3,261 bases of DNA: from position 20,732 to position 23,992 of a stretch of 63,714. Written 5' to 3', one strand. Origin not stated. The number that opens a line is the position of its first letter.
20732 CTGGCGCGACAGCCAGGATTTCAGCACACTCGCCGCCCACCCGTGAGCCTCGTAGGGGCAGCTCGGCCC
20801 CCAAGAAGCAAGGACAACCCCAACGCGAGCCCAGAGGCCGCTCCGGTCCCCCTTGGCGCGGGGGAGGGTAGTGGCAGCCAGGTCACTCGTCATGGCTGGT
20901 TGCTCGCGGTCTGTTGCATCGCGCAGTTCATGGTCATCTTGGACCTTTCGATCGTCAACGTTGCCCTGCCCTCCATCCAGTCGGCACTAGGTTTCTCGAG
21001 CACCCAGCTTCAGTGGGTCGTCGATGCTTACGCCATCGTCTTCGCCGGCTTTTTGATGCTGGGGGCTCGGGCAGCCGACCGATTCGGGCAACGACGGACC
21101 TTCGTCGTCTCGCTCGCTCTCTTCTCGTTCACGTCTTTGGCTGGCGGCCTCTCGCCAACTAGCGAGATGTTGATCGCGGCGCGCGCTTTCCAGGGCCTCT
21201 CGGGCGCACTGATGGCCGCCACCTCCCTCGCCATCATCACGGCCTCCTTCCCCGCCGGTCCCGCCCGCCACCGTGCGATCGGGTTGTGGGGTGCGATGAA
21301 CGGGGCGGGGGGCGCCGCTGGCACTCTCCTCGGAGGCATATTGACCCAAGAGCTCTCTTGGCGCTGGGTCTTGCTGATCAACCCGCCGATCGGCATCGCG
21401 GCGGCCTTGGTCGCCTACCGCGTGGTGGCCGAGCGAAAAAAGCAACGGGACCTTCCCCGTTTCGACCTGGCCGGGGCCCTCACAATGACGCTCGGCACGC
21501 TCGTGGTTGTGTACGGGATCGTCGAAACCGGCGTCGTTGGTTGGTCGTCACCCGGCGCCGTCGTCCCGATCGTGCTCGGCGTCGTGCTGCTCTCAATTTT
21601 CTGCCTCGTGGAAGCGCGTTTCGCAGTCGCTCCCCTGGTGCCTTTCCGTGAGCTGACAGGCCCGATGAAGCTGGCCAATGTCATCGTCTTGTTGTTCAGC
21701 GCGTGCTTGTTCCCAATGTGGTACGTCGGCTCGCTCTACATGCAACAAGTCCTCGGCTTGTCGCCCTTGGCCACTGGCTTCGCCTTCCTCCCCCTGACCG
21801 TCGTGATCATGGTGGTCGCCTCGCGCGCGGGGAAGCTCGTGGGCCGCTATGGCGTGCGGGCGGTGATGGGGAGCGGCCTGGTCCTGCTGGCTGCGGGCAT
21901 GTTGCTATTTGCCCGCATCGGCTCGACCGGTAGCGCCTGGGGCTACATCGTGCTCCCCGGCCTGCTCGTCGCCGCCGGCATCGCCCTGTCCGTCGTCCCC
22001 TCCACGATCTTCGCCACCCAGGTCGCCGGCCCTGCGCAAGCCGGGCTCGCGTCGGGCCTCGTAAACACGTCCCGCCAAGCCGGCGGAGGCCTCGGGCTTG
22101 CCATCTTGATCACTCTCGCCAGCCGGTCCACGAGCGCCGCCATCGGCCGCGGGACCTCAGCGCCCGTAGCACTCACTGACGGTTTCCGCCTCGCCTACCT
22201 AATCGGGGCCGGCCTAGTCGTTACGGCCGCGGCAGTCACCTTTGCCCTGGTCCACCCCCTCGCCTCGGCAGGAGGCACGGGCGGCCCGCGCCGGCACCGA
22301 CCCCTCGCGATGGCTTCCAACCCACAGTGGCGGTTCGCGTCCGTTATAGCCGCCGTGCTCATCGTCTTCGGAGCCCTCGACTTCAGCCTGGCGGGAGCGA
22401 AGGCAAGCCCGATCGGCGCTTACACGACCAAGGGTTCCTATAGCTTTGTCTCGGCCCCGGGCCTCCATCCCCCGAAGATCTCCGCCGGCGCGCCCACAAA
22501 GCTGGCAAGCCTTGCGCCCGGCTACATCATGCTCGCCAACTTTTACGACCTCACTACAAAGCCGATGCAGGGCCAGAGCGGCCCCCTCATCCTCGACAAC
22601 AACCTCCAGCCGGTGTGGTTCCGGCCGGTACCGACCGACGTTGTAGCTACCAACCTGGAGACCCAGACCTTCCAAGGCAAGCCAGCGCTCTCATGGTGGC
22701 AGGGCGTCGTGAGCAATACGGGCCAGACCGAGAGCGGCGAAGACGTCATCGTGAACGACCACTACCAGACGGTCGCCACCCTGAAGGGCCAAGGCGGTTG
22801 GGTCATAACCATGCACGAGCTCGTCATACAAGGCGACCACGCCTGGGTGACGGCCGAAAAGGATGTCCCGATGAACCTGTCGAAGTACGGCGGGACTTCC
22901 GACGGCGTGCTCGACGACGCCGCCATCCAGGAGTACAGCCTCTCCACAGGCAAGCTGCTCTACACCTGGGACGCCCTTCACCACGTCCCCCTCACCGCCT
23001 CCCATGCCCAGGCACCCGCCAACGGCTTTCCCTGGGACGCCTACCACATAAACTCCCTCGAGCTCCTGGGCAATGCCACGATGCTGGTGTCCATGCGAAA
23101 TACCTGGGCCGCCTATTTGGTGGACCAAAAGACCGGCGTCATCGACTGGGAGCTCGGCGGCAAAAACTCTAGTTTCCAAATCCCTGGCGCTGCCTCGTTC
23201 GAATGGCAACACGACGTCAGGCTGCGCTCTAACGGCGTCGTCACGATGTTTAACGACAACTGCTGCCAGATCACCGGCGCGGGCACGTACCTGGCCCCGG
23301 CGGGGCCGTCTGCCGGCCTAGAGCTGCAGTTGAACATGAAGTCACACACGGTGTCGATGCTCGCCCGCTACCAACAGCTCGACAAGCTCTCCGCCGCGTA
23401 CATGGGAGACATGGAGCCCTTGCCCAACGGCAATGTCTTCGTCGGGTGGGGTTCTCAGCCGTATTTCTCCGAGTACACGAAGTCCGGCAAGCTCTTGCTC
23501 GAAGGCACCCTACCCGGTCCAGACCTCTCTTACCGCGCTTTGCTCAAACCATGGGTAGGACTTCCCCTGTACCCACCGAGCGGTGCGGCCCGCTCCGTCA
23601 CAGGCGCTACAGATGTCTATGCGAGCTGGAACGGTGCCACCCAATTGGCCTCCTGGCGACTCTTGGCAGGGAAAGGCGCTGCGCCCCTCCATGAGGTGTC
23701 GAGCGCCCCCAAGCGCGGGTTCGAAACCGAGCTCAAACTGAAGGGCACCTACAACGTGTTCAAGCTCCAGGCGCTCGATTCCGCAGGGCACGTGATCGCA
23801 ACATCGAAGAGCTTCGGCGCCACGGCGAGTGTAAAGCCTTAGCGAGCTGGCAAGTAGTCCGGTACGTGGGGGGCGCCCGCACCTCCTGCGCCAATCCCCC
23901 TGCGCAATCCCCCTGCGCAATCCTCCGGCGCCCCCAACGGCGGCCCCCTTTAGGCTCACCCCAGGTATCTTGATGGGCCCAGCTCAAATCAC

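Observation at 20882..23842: MFS transporter fused in-frame to an ASST-like domain via a retained signal peptide acting as TM15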

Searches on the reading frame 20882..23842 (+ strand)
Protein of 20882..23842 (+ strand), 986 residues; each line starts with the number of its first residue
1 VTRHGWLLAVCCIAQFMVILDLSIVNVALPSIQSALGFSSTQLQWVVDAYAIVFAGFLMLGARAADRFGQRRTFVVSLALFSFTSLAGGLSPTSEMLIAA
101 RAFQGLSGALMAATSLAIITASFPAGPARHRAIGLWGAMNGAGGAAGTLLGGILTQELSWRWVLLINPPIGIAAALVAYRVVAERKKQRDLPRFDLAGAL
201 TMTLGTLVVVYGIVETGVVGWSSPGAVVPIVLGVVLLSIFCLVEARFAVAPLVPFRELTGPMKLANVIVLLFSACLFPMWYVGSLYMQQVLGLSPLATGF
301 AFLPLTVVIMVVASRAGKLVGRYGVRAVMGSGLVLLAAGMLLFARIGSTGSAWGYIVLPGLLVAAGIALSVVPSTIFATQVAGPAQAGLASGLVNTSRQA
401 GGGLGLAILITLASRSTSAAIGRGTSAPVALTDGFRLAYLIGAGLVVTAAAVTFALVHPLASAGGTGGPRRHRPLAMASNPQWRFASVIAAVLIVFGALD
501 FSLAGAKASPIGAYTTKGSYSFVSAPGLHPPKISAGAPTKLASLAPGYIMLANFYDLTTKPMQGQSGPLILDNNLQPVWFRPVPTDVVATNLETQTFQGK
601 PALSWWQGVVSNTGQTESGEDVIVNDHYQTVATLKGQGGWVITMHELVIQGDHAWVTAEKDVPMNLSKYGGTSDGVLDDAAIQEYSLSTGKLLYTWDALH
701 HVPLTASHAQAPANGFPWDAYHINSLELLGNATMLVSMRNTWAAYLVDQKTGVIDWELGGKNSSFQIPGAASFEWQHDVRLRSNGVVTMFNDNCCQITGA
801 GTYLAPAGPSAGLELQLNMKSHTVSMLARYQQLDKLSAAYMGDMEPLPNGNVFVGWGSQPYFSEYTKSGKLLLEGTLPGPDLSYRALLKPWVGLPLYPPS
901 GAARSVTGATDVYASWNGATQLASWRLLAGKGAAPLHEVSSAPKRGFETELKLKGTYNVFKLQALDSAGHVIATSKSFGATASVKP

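Call 3: search_protein_families(library=pfam, proteins=[window:20882-23842:+], max_evalue=0.01)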
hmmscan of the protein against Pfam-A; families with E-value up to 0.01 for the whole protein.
window:20882-23842:+ (986 aa): 3 families
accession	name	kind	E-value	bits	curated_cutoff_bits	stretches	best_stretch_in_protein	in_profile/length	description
PF07690.21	MFS_1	-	2e-50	172.1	33.4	1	12-405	2-346/347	Major Facilitator Superfamily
PF14269.12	Arylsulfotran_2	-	1.1e-39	137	27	1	595-874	3-297/301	Arylsulfotransferase (ASST)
PF05935.17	Arylsulfotrans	-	3.8e-07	29.9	24.2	1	682-864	128-339/374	Arylsulfotransferase (ASST)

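Call 4: search_protein_families(library=ncbifam, proteins=[window:20882-23842:+], max_evalue=0.01)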
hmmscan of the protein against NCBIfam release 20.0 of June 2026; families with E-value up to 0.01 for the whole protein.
window:20882-23842:+ (986 aa): 43 families (the best 25 are shown)
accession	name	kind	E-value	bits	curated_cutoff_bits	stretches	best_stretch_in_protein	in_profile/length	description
TIGR00711.1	efflux_EmrB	subfamily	3.3e-62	210.8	230.2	1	7-418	3-413/485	DHA2 family efflux MFS transporter permease subunit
NF000031.1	MFS_efflux_LmrA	exception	4.9e-55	187.1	850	1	8-449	33-464/484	lincomycin efflux MFS transporter Lmr(A)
NF000025.1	MFS_efflux_tcmA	exception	6.1e-49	167.1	999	1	7-416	28-435/538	tetracenomycin C efflux MFS transporter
NF011571.1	PRK14995.1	subfamily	1.1e-45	156.4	701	1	6-422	5-420/493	SmvA family efflux MFS transporter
NF000089.1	qac_MFS_AB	exception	1.2e-37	129.9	900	1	8-414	21-426/514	QacA/B family quaternary ammonium compound efflux MFS transporter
NF012169.0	qepA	equivalog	1.4e-35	122.9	1075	1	2-411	16-420/511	fluoroquinolone efflux MFS transporter QepA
NF033896.2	MFS_LfrA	equivalog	1.2e-34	119.8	825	1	2-414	16-425/504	efflux MFS transporter LfrA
NF000391.1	EmrB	exception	3.6e-33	115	925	1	6-416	11-421/501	multidrug efflux MFS transporter permease subunit EmrB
NF012180.1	tet_MFS_43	exception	1.2e-31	110.3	999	1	8-448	23-465/484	tetracycline efflux MFS transporter Tet(43)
NF007799.0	PRK10504.1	subfamily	1.9e-30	106.2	426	1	6-377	10-375/471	multidrug transporter subunit MdtD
NF040895.2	MFS_effux_SdrM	equivalog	3e-29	102.4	550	1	13-368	13-357/441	multidrug efflux MFS transporter SdrM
NF000060.1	MFS_efflux_LmrB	exception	2.8e-23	82.5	800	1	12-414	23-424/479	lincomycin efflux MFS transporter Lmr(B)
NF000095.1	tet_MFS_OtrB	exception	4e-21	75.2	999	1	12-412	32-436/563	oxytetracycline resistance efflux MFS transporter OtrB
NF000218.1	FexA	exception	8.1e-19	67.6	900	1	9-418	24-434/475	chloramphenicol/florfenicol efflux MFS transporter FexA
TIGR00893.1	2A0114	subfamily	3.2e-18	65.9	395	1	21-189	9-176/399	D-galactonate transporter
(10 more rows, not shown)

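Call 5: find_homologous_proteins(query=window:20882-23842:+, max_evalue=1e-10)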
Query window:20882-23842:+ (986 aa): 2707 proteins with E <= 1e-10 among 8000 candidates; the best 120 are listed.
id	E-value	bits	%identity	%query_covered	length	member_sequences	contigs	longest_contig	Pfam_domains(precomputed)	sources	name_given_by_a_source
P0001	0.0e+0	2183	100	100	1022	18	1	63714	PF14269.13,PF05935.18,PF07690.22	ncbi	-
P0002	0.0e+0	1684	76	100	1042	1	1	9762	PF14269.13,PF05935.18,PF07690.22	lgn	-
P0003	0.0e+0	1611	75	98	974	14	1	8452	PF14269.13,PF05935.18,PF07690.22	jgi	jgi:EmrB/QacA subfamily drug resistance transporter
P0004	0.0e+0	1606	74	99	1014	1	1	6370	PF14269.13,PF05935.18,PF07690.22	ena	-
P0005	0.0e+0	1571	71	99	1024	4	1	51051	PF14269.13,PF05935.18,PF07690.22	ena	-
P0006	0.0e+0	1568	71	99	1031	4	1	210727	PF14269.13,PF05935.18,PF07690.22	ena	-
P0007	0.0e+0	1559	75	94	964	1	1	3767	PF14269.13,PF05935.18,PF07690.22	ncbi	ncbi:MAG: MFS transporter, partial [Acidimicrobiales bacterium]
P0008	0.0e+0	1519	69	99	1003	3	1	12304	PF14269.13,PF05935.18,PF07690.22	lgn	-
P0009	0.0e+0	1519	70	99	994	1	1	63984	PF14269.13,PF05935.18,PF07690.22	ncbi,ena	-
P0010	0.0e+0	1514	70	99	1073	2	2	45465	PF14269.13,PF05935.18,PF07690.22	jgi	jgi:EmrB/QacA subfamily drug resistance transporter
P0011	0.0e+0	1513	69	99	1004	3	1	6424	PF14269.13,PF05935.18,PF07690.22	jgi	-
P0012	0.0e+0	1505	69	99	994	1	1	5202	PF14269.13,PF05935.18,PF07690.22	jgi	jgi:EmrB/QacA subfamily drug resistance transporter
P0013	0.0e+0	1497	69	99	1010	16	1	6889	PF14269.13,PF05935.18,PF07690.22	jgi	jgi:EmrB/QacA subfamily drug resistance transporter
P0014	0.0e+0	1491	68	99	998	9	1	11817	PF14269.13,PF05935.18,PF07690.22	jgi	jgi:EmrB/QacA subfamily drug resistance transporter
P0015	0.0e+0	1484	68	99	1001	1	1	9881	PF14269.13,PF05935.18,PF07690.22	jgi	jgi:EmrB/QacA subfamily drug resistance transporter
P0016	0.0e+0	1484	68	99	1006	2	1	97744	PF14269.13,PF05935.18,PF07690.22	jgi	jgi:EmrB/QacA subfamily drug resistance transporter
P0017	0.0e+0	1483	68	99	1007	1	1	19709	PF14269.13,PF05935.18,PF07690.22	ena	-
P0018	0.0e+0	1482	68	99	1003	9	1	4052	PF14269.13,PF05935.18,PF07690.22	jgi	jgi:EmrB/QacA subfamily drug resistance transporter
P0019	0.0e+0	1482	69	99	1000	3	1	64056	PF14269.13,PF05935.18,PF07690.22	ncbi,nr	ncbi:MAG TPA: MFS transporter [Acidimicrobiales bacterium]|nr:MFS transporter [Acidimicrobiales bact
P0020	0.0e+0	1481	69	99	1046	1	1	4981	PF14269.13,PF05935.18,PF07690.22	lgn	-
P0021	0.0e+0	1476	69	99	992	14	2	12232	PF14269.13,PF05935.18,PF07690.22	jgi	jgi:EmrB/QacA subfamily drug resistance transporter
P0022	0.0e+0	1474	68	99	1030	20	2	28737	PF14269.13,PF05935.18,PF07690.22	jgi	jgi:EmrB/QacA subfamily drug resistance transporter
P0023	0.0e+0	1473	69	99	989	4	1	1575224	PF14269.13,PF05935.18,PF07690.22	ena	-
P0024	0.0e+0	1472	68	98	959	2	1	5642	PF14269.13,PF05935.18,PF07690.22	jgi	jgi:EmrB/QacA subfamily drug resistance transporter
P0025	0.0e+0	1467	68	99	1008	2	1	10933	PF14269.13,PF05935.18,PF07690.22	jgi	jgi:EmrB/QacA subfamily drug resistance transporter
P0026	0.0e+0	1464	69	97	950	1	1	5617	PF14269.13,PF05935.18,PF07690.22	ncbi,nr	ncbi:MAG TPA: MFS transporter, partial [Acidimicrobiales bacterium]|nr:MFS transporter [Acidimicrobi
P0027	0.0e+0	1464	69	98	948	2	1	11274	PF14269.13,PF05935.18,PF07690.22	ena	-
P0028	0.0e+0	1463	66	99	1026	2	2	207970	PF14269.13,PF05935.18,PF07690.22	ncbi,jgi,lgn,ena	-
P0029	0.0e+0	1458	67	99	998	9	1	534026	PF14269.13,PF05935.18,PF07690.22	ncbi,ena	-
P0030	0.0e+0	1448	67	99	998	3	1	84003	PF14269.13,PF05935.18,PF07690.22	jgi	jgi:EmrB/QacA subfamily drug resistance transporter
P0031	0.0e+0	1446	67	99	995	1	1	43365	PF14269.13,PF05935.18,PF07690.22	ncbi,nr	ncbi:MAG: MFS transporter [Actinobacteria bacterium]|nr:MFS transporter [Actinomycetota bacterium]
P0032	0.0e+0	1442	66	99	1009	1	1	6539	PF14269.13,PF05935.18,PF07690.22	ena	-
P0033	0.0e+0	1434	66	99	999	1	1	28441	PF14269.13,PF05935.18,PF07690.22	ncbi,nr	ncbi:MAG TPA: MFS transporter [Acidimicrobiales bacterium]|nr:MFS transporter [Acidimicrobiales bact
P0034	0.0e+0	1432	67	99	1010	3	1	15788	PF14269.13,PF05935.18,PF07690.22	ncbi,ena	-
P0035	0.0e+0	1431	67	99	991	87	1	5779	PF14269.13,PF05935.18,PF07690.22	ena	-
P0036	0.0e+0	1428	66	99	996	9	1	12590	PF14269.13,PF05935.18,PF07690.22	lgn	-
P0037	0.0e+0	1426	66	99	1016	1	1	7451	PF14269.13,PF05935.18,PF07690.22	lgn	-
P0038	0.0e+0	1424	67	98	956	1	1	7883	PF14269.13,PF05935.18,PF07690.22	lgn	-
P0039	0.0e+0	1417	67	98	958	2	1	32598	PF14269.13,PF07690.22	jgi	jgi:EmrB/QacA subfamily drug resistance transporter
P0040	0.0e+0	1413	66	99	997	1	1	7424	PF14269.13,PF05935.18,PF07690.22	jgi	jgi:EmrB/QacA subfamily drug resistance transporter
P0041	0.0e+0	1402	66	99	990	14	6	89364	PF14269.13,PF05935.18,PF07690.22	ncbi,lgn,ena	-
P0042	0.0e+0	1367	65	98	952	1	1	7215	PF14269.13,PF05935.18,PF07690.22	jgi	jgi:EmrB/QacA subfamily drug resistance transporter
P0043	0.0e+0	1362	63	99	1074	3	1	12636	PF14269.13,PF05935.18,PF07690.22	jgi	jgi:EmrB/QacA subfamily drug resistance transporter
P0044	0.0e+0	1362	64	99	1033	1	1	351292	PF14269.13,PF05935.18,PF07690.22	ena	-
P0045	0.0e+0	1360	64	99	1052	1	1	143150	PF14269.13,PF05935.18,PF07690.22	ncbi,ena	-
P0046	0.0e+0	1357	64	99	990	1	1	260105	PF14269.13,PF05935.18,PF07690.22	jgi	jgi:EmrB/QacA subfamily drug resistance transporter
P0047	0.0e+0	1356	63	99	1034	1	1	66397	PF14269.13,PF05935.18,PF07690.22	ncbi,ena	-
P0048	0.0e+0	1354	64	99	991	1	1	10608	PF14269.13,PF05935.18,PF07690.22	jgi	jgi:EmrB/QacA subfamily drug resistance transporter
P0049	0.0e+0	1353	62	99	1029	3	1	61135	PF14269.13,PF05935.18,PF07690.22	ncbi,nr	ncbi:MAG TPA: MFS transporter [Solirubrobacteraceae bacterium]|nr:MFS transporter [Solirubrobacterac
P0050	0.0e+0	1353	63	99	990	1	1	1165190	PF14269.13,PF05935.18,PF07690.22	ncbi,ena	-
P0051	0.0e+0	1352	64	99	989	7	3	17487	PF14269.13,PF05935.18,PF07690.22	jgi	jgi:EmrB/QacA subfamily drug resistance transporter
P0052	0.0e+0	1349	63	99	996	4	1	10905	PF14269.13,PF05935.18,PF07690.22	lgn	-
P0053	0.0e+0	1349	63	99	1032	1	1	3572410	PF14269.13,PF05935.18,PF07690.22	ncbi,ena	-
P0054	0.0e+0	1348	64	99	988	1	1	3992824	PF14269.13,PF05935.18,PF07690.22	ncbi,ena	-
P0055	0.0e+0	1348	63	99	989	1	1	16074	PF14269.13,PF05935.18,PF07690.22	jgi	jgi:EmrB/QacA subfamily drug resistance transporter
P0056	0.0e+0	1347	63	99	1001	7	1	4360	PF14269.13,PF05935.18,PF07690.22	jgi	jgi:EmrB/QacA subfamily drug resistance transporter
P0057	0.0e+0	1347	62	99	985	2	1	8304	PF14269.13,PF05935.18,PF07690.22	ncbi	ncbi:MAG: MFS transporter [Solirubrobacteraceae bacterium]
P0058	0.0e+0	1347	63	98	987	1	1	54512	PF14269.13,PF05935.18,PF07690.22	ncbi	-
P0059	0.0e+0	1346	64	98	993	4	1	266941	PF14269.13,PF05935.18,PF07690.22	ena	-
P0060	0.0e+0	1346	63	99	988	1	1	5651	PF14269.13,PF05935.18,PF07690.22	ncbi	ncbi:MAG TPA: MFS transporter [Solirubrobacteraceae bacterium]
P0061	0.0e+0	1346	63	99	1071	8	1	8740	PF14269.13,PF05935.18,PF07690.22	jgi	jgi:EmrB/QacA subfamily drug resistance transporter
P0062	0.0e+0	1345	63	98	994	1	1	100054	PF14269.13,PF05935.18,PF07690.22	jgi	jgi:EmrB/QacA subfamily drug resistance transporter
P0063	0.0e+0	1345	63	99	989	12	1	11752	PF14269.13,PF05935.18,PF07690.22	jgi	jgi:EmrB/QacA subfamily drug resistance transporter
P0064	0.0e+0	1345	63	99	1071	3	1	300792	PF14269.13,PF05935.18,PF07690.22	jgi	jgi:EmrB/QacA subfamily drug resistance transporter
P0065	0.0e+0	1345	63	99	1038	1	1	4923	PF14269.13,PF05935.18,PF07690.22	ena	-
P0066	0.0e+0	1344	63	99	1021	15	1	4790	PF14269.13,PF05935.18,PF07690.22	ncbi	-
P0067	0.0e+0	1343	63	99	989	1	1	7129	PF14269.13,PF05935.18,PF07690.22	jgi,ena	-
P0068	0.0e+0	1343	63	99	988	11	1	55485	PF14269.13,PF05935.18,PF07690.22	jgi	jgi:EmrB/QacA subfamily drug resistance transporter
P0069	0.0e+0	1343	63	99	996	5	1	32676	PF14269.13,PF05935.18,PF07690.22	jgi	jgi:EmrB/QacA subfamily drug resistance transporter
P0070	0.0e+0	1343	64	99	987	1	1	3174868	PF14269.13,PF05935.18,PF07690.22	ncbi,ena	-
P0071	0.0e+0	1343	64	99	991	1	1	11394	PF14269.13,PF05935.18,PF07690.22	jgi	jgi:EmrB/QacA subfamily drug resistance transporter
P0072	0.0e+0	1343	63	99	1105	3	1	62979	PF14269.13,PF05935.18,PF07690.22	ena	-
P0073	0.0e+0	1343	63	99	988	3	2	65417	PF14269.13,PF05935.18,PF07690.22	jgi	jgi:EmrB/QacA subfamily drug resistance transporter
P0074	0.0e+0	1343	63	99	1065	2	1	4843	PF14269.13,PF05935.18,PF07690.22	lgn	-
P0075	0.0e+0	1342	63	99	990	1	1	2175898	PF14269.13,PF05935.18,PF07690.22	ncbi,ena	-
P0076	0.0e+0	1342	63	99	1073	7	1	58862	PF14269.13,PF05935.18,PF07690.22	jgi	jgi:EmrB/QacA subfamily drug resistance transporter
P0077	0.0e+0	1342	62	99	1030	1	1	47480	PF14269.13,PF05935.18,PF07690.22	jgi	jgi:EmrB/QacA subfamily drug resistance transporter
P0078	0.0e+0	1342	64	99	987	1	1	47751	PF14269.13,PF05935.18,PF07690.22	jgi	jgi:EmrB/QacA subfamily drug resistance transporter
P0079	0.0e+0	1341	62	99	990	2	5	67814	PF14269.13,PF05935.18,PF07690.22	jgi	jgi:EmrB/QacA subfamily drug resistance transporter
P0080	0.0e+0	1341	63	99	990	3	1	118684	PF14269.13,PF05935.18,PF07690.22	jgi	-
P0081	0.0e+0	1341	62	99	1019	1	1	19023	PF14269.13,PF05935.18,PF07690.22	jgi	jgi:EmrB/QacA subfamily drug resistance transporter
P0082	0.0e+0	1341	63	99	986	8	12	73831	PF14269.13,PF05935.18,PF07690.22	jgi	jgi:EmrB/QacA subfamily drug resistance transporter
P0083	0.0e+0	1341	63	99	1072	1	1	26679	PF14269.13,PF05935.18,PF07690.22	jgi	jgi:EmrB/QacA subfamily drug resistance transporter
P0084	0.0e+0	1341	63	99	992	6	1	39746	PF14269.13,PF05935.18,PF07690.22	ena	-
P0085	0.0e+0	1341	63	99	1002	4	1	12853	PF14269.13,PF05935.18,PF07690.22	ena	-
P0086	0.0e+0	1341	63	99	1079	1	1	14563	PF14269.13,PF05935.18,PF07690.22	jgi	jgi:EmrB/QacA subfamily drug resistance transporter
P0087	0.0e+0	1341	63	99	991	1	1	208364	PF14269.13,PF05935.18,PF07690.22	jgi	jgi:EmrB/QacA subfamily drug resistance transporter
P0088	0.0e+0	1340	63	99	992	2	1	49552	PF14269.13,PF05935.18,PF07690.22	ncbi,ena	ncbi:MAG TPA: MFS transporter [Solirubrobacteraceae bacterium]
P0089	0.0e+0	1340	63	99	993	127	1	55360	PF14269.13,PF05935.18,PF07690.22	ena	-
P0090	0.0e+0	1340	61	99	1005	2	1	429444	PF14269.13,PF05935.18,PF07690.22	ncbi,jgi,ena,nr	ncbi:MAG TPA: MFS transporter [Solirubrobacteraceae bacterium]|nr:MFS transporter [Solirubrobacterac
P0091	0.0e+0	1340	62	99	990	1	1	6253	PF14269.13,PF05935.18,PF07690.22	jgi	-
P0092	0.0e+0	1340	63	99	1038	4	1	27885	PF14269.13,PF05935.18,PF07690.22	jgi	jgi:EmrB/QacA subfamily drug resistance transporter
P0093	0.0e+0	1339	64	99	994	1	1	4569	PF14269.13,PF05935.18,PF07690.22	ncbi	-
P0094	0.0e+0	1339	62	99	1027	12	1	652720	PF14269.13,PF05935.18,PF07690.22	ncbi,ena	-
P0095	0.0e+0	1339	63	99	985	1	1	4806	PF14269.13,PF05935.18,PF07690.22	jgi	jgi:EmrB/QacA subfamily drug resistance transporter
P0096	0.0e+0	1338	63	100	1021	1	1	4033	PF14269.13,PF05935.18,PF07690.22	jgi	jgi:EmrB/QacA subfamily drug resistance transporter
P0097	0.0e+0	1338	63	99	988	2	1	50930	PF14269.13,PF05935.18,PF07690.22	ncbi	-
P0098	0.0e+0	1338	63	99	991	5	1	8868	PF14269.13,PF05935.18,PF07690.22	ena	-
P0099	0.0e+0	1338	62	99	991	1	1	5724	PF14269.13,PF05935.18,PF07690.22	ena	-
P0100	0.0e+0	1338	63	99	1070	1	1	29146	PF14269.13,PF05935.18,PF07690.22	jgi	jgi:EmrB/QacA subfamily drug resistance transporter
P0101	0.0e+0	1338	63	99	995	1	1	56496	PF14269.13,PF05935.18,PF07690.22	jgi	jgi:EmrB/QacA subfamily drug resistance transporter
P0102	0.0e+0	1337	64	99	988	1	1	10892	PF14269.13,PF05935.18,PF07690.22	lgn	-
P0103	0.0e+0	1337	63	99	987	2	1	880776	PF14269.13,PF05935.18,PF07690.22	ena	-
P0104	0.0e+0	1337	63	99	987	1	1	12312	PF14269.13,PF05935.18,PF07690.22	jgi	jgi:EmrB/QacA subfamily drug resistance transporter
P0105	0.0e+0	1337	64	99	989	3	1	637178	PF14269.13,PF05935.18,PF07690.22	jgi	jgi:EmrB/QacA subfamily drug resistance transporter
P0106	0.0e+0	1336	64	99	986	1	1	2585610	PF14269.13,PF05935.18,PF07690.22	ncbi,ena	-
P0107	0.0e+0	1336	63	99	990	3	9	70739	PF14269.13,PF05935.18,PF07690.22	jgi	jgi:EmrB/QacA subfamily drug resistance transporter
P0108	0.0e+0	1336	62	100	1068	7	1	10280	PF14269.13,PF05935.18,PF07690.22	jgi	jgi:EmrB/QacA subfamily drug resistance transporter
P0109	0.0e+0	1336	63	99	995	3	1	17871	PF14269.13,PF05935.18,PF07690.22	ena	-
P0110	0.0e+0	1336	63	99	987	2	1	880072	PF14269.13,PF05935.18,PF07690.22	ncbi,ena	-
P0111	0.0e+0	1336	63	99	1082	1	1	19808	PF14269.13,PF05935.18,PF07690.22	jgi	jgi:EmrB/QacA subfamily drug resistance transporter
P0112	0.0e+0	1336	62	99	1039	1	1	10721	PF14269.13,PF05935.18,PF07690.22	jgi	jgi:EmrB/QacA subfamily drug resistance transporter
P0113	0.0e+0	1335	62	99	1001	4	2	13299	PF14269.13,PF05935.18,PF07690.22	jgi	-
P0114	0.0e+0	1335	63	99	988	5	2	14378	PF14269.13,PF05935.18,PF07690.22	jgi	jgi:EmrB/QacA subfamily drug resistance transporter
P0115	0.0e+0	1335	62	99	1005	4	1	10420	PF14269.13,PF05935.18,PF07690.22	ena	-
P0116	0.0e+0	1335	63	99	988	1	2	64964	PF14269.13,PF05935.18,PF07690.22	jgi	jgi:EmrB/QacA subfamily drug resistance transporter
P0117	0.0e+0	1335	62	99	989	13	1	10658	PF14269.13,PF05935.18,PF07690.22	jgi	jgi:EmrB/QacA subfamily drug resistance transporter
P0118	0.0e+0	1334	63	99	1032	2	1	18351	PF14269.13,PF05935.18,PF07690.22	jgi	-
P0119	0.0e+0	1334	63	99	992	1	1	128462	PF14269.13,PF05935.18,PF07690.22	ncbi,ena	-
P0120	0.0e+0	1334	63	99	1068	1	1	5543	PF14269.13,PF05935.18,PF07690.22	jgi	jgi:EmrB/QacA subfamily drug resistance transporter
